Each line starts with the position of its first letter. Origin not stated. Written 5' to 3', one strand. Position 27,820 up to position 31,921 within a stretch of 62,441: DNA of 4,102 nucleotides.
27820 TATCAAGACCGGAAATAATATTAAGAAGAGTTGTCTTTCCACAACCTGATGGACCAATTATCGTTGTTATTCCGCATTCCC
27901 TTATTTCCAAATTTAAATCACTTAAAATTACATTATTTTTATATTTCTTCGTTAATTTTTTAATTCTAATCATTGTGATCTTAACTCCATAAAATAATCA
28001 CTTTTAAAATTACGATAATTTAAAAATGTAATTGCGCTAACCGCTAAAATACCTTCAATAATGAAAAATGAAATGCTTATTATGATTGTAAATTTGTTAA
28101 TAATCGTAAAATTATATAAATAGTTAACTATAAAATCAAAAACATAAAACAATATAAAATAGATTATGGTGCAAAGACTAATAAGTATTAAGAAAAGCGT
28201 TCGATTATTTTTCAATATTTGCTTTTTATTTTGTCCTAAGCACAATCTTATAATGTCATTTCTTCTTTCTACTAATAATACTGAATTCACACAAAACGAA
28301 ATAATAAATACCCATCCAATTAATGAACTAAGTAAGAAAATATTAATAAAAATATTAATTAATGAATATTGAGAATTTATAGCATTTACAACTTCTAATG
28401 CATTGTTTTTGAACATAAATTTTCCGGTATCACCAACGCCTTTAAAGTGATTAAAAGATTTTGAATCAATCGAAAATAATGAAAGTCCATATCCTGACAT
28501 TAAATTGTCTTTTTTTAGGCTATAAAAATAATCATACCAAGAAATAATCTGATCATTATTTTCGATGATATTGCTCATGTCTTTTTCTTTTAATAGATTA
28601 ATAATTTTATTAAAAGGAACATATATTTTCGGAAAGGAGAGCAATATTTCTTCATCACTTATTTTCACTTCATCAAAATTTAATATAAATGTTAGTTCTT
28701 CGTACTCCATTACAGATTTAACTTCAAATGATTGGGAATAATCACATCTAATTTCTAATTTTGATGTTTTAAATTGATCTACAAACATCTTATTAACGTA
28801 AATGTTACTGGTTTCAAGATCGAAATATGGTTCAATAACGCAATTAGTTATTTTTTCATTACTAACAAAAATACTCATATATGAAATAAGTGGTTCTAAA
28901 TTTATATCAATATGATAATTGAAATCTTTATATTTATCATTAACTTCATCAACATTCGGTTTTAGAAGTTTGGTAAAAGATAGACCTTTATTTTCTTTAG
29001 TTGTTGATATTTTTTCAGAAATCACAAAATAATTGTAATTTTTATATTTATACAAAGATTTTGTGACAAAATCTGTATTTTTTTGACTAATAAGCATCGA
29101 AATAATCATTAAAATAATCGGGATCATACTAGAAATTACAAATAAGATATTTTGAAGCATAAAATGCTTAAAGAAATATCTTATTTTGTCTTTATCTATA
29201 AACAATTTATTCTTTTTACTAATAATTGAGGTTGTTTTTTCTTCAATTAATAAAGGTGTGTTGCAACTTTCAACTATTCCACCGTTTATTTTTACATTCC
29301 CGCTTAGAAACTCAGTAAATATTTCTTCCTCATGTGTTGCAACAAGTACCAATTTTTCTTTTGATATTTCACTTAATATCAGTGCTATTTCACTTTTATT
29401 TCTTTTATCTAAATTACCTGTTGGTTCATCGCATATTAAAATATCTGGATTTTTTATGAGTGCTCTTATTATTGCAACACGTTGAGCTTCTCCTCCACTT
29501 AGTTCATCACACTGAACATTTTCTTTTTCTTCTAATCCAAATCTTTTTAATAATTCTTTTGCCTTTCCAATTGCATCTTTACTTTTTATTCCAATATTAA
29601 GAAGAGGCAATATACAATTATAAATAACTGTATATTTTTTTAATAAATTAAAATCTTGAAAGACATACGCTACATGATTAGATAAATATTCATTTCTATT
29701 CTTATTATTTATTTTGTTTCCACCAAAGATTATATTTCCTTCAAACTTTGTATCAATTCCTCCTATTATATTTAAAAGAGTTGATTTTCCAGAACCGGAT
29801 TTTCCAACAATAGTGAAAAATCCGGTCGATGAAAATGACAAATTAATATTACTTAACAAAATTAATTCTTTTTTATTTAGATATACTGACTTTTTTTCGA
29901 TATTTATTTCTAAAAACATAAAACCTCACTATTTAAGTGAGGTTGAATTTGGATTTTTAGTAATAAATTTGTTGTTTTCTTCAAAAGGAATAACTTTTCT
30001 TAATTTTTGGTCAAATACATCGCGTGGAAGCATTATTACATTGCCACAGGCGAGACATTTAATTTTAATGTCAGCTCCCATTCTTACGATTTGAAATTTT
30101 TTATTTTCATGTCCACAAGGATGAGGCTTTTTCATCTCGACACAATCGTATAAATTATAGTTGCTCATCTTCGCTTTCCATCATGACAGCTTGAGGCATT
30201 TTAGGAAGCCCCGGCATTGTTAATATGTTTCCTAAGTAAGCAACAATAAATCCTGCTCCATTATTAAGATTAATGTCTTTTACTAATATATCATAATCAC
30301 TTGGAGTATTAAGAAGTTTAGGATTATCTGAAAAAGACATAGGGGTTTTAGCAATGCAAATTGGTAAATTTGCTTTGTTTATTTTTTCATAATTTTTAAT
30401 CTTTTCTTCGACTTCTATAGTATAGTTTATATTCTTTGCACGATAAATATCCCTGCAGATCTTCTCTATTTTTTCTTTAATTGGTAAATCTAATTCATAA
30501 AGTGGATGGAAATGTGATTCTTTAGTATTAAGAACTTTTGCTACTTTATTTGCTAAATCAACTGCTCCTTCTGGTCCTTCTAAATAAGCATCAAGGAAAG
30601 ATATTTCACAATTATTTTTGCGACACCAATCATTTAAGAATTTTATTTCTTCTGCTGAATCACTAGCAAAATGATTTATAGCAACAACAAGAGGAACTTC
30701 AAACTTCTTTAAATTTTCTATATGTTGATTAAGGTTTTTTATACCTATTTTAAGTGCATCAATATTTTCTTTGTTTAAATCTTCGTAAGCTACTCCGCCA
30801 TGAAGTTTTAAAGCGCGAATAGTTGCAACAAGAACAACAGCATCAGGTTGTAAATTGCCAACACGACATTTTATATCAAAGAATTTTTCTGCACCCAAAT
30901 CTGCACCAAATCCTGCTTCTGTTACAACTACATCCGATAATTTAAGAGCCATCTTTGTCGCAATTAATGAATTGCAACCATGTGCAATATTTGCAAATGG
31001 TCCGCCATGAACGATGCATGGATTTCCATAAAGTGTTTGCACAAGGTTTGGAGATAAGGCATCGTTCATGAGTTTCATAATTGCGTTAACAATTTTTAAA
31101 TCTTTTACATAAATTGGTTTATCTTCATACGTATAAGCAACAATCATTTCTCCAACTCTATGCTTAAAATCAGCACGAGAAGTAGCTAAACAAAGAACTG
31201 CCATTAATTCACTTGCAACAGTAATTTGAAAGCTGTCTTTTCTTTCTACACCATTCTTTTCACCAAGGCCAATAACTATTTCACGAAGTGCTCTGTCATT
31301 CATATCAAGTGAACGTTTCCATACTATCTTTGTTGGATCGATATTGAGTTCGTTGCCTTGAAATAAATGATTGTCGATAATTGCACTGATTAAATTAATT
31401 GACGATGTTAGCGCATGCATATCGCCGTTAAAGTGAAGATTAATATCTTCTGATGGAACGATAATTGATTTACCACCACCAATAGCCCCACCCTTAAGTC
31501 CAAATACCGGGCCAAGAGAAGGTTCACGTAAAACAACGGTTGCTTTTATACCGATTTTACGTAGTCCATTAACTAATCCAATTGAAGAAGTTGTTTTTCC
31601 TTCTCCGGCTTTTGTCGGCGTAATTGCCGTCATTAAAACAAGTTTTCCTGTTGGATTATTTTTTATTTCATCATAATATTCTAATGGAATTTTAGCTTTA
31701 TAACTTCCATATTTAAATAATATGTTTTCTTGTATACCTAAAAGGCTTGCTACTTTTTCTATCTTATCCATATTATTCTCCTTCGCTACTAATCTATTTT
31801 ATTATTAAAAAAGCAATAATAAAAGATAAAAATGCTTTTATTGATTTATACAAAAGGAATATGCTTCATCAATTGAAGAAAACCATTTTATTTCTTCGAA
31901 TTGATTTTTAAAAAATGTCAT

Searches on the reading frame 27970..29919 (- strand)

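Call 99: search_protein_families(library=pfam, proteins=[window:27970-29919:-], max_evalue=0.0001)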
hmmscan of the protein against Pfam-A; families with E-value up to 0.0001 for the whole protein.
window:27970-29919:- (649 aa): 2 families
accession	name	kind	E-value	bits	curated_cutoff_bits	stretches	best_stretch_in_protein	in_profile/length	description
PF00005.33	ABC_tran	-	1.9e-30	106.7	25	1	22-167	1-136/137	ABC transporter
PF02463.25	SMC_N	-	9.3e-06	25.7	40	0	31-203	23-204/220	RecF/RecN/SMC N terminal domain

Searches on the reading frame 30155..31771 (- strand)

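Call 99: search_protein_families(library=pfam, proteins=[window:30155-31771:-], max_evalue=0.0001)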
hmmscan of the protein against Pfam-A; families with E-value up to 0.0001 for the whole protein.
window:30155-31771:- (538 aa): 1 family
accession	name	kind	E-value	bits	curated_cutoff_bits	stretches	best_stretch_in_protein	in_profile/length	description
PF01268.25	FTHFS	-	1.2e-236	786.8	27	1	1-535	12-548/556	Formate--tetrahydrofolate ligase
